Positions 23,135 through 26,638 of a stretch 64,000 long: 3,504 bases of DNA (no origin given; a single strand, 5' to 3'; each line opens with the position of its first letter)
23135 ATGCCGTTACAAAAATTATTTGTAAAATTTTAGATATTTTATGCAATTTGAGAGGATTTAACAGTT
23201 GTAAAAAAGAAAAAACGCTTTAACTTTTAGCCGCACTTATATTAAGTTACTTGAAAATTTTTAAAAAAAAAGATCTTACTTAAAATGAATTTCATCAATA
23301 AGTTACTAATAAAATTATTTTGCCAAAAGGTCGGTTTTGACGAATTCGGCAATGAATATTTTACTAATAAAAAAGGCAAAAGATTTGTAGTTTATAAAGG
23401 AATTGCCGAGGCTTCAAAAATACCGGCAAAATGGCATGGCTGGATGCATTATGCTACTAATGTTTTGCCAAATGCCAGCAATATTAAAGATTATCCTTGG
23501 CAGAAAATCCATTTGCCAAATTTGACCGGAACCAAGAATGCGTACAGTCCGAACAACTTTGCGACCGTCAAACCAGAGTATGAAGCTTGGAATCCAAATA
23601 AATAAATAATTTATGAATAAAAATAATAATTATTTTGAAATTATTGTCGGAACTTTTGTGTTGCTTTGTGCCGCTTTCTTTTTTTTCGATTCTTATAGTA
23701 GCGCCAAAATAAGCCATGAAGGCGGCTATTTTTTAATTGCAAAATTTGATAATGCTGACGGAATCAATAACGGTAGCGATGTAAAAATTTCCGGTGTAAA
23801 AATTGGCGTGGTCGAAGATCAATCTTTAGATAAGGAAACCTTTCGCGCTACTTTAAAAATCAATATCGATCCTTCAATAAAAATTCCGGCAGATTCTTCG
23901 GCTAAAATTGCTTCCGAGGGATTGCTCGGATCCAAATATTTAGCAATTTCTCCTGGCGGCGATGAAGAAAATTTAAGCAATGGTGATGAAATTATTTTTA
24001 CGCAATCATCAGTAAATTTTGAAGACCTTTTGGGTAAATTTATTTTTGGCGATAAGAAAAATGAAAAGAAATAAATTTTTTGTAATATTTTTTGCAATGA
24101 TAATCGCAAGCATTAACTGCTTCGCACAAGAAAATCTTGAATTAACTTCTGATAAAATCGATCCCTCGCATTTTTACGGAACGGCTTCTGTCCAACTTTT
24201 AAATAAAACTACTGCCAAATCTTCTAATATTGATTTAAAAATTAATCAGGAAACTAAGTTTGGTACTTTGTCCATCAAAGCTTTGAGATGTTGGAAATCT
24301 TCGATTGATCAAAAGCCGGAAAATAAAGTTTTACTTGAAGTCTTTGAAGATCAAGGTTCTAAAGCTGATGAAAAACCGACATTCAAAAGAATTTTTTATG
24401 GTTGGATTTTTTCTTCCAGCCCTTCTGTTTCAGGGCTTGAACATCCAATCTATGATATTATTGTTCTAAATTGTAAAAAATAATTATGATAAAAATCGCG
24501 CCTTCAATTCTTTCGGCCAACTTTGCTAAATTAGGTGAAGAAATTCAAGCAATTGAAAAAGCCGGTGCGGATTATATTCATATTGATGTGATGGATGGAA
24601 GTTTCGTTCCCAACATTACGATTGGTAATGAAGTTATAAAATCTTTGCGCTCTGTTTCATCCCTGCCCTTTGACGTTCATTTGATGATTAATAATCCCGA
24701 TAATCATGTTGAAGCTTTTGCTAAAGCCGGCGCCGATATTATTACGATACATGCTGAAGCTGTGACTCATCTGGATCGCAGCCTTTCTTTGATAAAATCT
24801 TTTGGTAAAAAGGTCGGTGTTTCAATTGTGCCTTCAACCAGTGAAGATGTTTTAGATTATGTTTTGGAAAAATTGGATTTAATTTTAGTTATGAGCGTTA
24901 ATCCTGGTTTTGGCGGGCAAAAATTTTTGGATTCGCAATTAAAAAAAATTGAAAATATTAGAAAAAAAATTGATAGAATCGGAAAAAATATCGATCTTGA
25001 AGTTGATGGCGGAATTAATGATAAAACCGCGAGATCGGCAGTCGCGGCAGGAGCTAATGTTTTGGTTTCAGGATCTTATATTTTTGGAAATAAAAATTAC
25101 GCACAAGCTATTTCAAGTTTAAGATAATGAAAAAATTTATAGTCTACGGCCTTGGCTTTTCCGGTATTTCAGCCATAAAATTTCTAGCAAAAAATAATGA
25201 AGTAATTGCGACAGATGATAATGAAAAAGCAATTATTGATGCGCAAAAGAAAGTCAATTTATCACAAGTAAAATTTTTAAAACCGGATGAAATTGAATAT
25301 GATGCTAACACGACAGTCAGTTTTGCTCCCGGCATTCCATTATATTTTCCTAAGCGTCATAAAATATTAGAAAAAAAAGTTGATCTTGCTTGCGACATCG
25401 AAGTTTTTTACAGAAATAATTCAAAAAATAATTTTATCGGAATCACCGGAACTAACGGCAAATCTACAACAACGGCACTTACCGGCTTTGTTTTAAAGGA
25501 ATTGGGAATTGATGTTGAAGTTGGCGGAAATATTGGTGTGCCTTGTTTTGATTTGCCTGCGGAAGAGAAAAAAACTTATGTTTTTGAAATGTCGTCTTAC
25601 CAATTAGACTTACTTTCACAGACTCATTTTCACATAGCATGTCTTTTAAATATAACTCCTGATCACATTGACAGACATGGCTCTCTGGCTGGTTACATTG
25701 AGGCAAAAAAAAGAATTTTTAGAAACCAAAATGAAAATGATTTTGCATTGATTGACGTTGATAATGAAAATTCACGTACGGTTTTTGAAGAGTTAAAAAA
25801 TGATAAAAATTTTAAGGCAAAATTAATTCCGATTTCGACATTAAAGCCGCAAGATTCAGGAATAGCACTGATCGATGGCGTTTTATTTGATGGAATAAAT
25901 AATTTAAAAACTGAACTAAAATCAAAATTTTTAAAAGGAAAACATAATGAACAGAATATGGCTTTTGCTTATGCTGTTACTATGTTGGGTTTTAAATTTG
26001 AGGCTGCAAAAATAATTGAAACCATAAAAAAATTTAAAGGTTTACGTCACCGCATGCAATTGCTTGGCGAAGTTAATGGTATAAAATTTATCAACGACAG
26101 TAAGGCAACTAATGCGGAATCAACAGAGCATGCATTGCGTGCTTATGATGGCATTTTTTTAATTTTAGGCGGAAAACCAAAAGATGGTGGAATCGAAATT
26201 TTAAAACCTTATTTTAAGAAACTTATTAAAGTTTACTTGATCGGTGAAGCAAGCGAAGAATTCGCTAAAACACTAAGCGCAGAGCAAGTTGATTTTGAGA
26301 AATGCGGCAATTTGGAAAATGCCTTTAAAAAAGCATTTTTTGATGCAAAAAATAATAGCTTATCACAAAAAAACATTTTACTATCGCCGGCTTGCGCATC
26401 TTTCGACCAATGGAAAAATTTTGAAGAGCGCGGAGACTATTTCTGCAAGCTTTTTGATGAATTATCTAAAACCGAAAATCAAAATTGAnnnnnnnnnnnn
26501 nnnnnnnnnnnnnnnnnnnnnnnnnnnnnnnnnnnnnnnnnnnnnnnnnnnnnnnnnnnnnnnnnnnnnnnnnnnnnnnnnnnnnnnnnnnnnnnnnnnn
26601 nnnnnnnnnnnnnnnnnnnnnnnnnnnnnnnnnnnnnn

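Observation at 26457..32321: Giant (~1954 aa) signal-peptide-bearing protein with ~90 cysteines, inserted between murD and purE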

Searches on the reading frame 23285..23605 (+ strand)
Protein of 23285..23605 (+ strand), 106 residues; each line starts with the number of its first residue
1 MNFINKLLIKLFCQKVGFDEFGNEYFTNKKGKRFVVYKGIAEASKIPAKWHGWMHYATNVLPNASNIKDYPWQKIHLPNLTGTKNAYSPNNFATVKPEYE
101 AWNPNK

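Call 39: search_protein_families(library=pfam, proteins=[window:23285-23605:+], max_evalue=0.001)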
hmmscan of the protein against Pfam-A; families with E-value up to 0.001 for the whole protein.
window:23285-23605:+ (106 aa): 1 family
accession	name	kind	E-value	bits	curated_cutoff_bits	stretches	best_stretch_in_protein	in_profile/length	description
PF05071.21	NDUFA12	-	1.9e-23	83.6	23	1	14-104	2-98/98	NADH ubiquinone oxidoreductase subunit NDUFA12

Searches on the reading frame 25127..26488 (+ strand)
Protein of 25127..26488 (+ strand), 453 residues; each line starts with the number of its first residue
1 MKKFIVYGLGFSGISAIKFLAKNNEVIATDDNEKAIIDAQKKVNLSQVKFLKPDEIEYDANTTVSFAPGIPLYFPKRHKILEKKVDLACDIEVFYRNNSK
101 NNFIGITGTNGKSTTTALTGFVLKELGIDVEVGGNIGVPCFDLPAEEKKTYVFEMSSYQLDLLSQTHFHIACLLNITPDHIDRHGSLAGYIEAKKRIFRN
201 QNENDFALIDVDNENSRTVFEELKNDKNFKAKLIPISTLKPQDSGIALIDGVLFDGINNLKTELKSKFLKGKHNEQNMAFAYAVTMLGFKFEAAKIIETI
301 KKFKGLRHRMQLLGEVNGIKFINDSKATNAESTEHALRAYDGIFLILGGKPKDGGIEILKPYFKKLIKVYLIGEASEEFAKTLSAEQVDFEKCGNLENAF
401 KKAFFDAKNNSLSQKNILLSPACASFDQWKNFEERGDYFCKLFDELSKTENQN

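Call 39: search_protein_families(library=pfam, proteins=[window:25127-26488:+], max_evalue=0.001)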
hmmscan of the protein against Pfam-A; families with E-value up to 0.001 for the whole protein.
window:25127-26488:+ (453 aa): 3 families
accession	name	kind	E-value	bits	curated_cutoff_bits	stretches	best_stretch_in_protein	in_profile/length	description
PF08245.18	Mur_ligase_M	-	9.4e-27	94.7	24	1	106-284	1-199/200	Mur ligase middle domain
PF02875.26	Mur_ligase_C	-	2.5e-08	35.2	28.4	1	308-410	1-118/127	Mur ligase, glutamate ligase domain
PF21799.2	MurD-like_N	-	0.00045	20.9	27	0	2-84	1-83/88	Mur ligase MurD-like, N-terminal domain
